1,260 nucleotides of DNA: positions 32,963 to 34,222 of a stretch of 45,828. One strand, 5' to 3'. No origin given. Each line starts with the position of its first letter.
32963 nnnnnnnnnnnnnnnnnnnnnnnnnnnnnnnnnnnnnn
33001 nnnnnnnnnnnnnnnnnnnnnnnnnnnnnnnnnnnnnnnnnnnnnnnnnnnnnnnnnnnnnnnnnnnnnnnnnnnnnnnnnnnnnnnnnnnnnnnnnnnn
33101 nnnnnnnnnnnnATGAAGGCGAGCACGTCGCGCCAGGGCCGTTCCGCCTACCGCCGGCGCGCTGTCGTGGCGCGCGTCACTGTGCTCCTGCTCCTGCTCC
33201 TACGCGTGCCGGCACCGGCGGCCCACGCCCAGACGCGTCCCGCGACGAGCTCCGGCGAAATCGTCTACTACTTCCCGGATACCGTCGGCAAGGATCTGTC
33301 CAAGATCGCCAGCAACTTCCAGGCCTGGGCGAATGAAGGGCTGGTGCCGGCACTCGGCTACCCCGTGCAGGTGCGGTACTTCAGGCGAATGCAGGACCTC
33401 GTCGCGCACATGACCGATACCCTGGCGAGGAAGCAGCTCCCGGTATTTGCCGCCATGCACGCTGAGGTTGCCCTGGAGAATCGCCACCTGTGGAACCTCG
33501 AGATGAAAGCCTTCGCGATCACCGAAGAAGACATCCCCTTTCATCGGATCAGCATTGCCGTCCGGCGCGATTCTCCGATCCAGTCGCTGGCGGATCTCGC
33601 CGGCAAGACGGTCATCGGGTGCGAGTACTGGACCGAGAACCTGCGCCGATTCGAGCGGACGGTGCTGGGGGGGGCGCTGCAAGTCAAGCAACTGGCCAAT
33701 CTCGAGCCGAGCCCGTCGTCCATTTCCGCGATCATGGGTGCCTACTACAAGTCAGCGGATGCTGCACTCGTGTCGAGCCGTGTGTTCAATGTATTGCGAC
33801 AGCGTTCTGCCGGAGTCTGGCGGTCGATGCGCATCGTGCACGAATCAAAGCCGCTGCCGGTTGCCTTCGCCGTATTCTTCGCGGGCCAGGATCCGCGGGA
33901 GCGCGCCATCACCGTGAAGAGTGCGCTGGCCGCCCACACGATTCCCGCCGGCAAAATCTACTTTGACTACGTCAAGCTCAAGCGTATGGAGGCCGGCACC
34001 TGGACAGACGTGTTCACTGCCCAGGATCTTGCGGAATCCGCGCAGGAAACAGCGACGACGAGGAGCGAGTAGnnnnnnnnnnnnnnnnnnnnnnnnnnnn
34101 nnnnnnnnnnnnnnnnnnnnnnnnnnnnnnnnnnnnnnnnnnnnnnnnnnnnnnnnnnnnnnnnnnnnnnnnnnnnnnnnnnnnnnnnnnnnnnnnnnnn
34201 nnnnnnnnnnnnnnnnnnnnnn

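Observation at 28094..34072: ygeW-ygeY-(ygfK-like Fe-S/DHODH-like) cluster downstream of tRNA-Pro, translationally coupled to a PhnD-like binding protein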

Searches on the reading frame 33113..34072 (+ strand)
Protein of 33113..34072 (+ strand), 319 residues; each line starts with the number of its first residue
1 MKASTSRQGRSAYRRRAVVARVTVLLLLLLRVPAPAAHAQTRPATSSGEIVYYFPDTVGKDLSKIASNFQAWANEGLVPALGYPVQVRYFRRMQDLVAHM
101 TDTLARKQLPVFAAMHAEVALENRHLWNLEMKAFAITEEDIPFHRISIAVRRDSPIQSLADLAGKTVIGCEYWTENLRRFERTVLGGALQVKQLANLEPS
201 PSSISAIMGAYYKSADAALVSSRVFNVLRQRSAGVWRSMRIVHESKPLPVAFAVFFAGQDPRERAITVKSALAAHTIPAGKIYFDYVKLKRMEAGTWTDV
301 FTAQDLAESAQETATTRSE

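Call 6: search_protein_families(library=pfam, proteins=[window:33113-34072:+], max_evalue=0.01)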
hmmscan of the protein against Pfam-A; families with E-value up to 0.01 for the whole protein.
window:33113-34072:+ (319 aa): 1 family
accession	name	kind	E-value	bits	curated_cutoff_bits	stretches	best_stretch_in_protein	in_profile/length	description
PF12974.12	Phosphonate-bd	-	6.1e-10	39.3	27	1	77-263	23-204/242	ABC transporter, phosphonate, periplasmic substrate-binding protein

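Call 7: search_protein_families(library=ncbifam, proteins=[window:33113-34072:+], max_evalue=0.01)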
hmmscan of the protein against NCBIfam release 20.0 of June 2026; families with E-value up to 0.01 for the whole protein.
window:33113-34072:+ (319 aa): 1 family
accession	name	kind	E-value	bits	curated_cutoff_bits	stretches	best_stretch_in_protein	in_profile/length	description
TIGR01098.1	3A0109s03R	subfamily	0.00016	21.2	112.05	0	131-167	104-143/253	phosphate/phosphite/phosphonate ABC transporter substrate-binding protein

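Call 49: find_homologous_proteins(query=window:33113-34072:+, max_evalue=0.00001)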
Query window:33113-34072:+ (319 aa): 4 proteins with E <= 0.00001 among 5047 candidates.
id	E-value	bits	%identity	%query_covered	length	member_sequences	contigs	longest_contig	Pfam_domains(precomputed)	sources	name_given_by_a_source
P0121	4.8e-205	697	100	100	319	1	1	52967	PF12974.13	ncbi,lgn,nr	ncbi:MAG: PhnD/SsuA/transferrin family substrate-binding protein [Candidatus Schekmanbacteria bacter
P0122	2.1e-65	239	41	90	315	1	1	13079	PF12974.13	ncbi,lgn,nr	ncbi:MAG: PhnD/SsuA/transferrin family substrate-binding protein [Candidatus Schekmanbacteria bacter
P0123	4.1e-61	225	41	87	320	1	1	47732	PF12974.13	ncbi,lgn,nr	ncbi:MAG: PhnD/SsuA/transferrin family substrate-binding protein [Candidatus Schekmanbacteria bacter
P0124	7.5e-58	214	43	80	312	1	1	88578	PF12974.13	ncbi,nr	ncbi:MAG: PhnD/SsuA/transferrin family substrate-binding protein [Candidatus Schekmanbacteria bacter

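Call 50: find_encoding_contigs(protein=P0122, flank=10000, max_places=1)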
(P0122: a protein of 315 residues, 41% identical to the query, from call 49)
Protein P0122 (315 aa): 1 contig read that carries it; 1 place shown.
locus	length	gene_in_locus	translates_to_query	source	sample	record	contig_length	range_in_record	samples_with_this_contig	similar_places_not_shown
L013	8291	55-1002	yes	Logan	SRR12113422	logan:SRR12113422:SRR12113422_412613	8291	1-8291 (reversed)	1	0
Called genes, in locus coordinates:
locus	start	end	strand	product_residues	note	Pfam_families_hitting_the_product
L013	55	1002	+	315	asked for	PF12974:Phosphonate-bd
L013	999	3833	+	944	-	PF17203:sCache_3_2, PF00672:HAMP, PF00512:HisKA, PF02518:HATPase_c, PF00072:Response_reg, PF00211:Guanylate_cyc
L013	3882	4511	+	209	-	PF07592:DDE_Tnp_ISAZ013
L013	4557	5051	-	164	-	PF02631:RecX_HTH2 (faint), PF21982:RecX_HTH1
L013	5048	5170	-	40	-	-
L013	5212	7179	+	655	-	PF00069:Pkinase, PF07714:PK_Tyr_Ser-Thr, PF08308:PEGA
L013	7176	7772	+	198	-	-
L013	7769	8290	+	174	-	?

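Call 51: find_encoding_contigs(protein=P0123, flank=10000, max_places=1)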
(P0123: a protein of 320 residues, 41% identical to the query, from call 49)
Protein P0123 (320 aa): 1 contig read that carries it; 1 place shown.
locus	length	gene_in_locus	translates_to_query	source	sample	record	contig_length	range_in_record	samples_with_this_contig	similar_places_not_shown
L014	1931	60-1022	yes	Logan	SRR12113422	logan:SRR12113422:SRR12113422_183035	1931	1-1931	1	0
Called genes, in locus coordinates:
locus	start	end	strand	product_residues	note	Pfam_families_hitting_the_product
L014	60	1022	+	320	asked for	PF12974:Phosphonate-bd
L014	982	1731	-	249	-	PF02622:DUF179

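Call 52: find_encoding_contigs(protein=P0124, flank=10000, max_places=1)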
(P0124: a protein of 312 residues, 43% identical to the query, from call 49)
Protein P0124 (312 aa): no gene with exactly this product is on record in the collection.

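Call 57: find_encoding_contigs(protein=P0121, flank=10000, max_places=2)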
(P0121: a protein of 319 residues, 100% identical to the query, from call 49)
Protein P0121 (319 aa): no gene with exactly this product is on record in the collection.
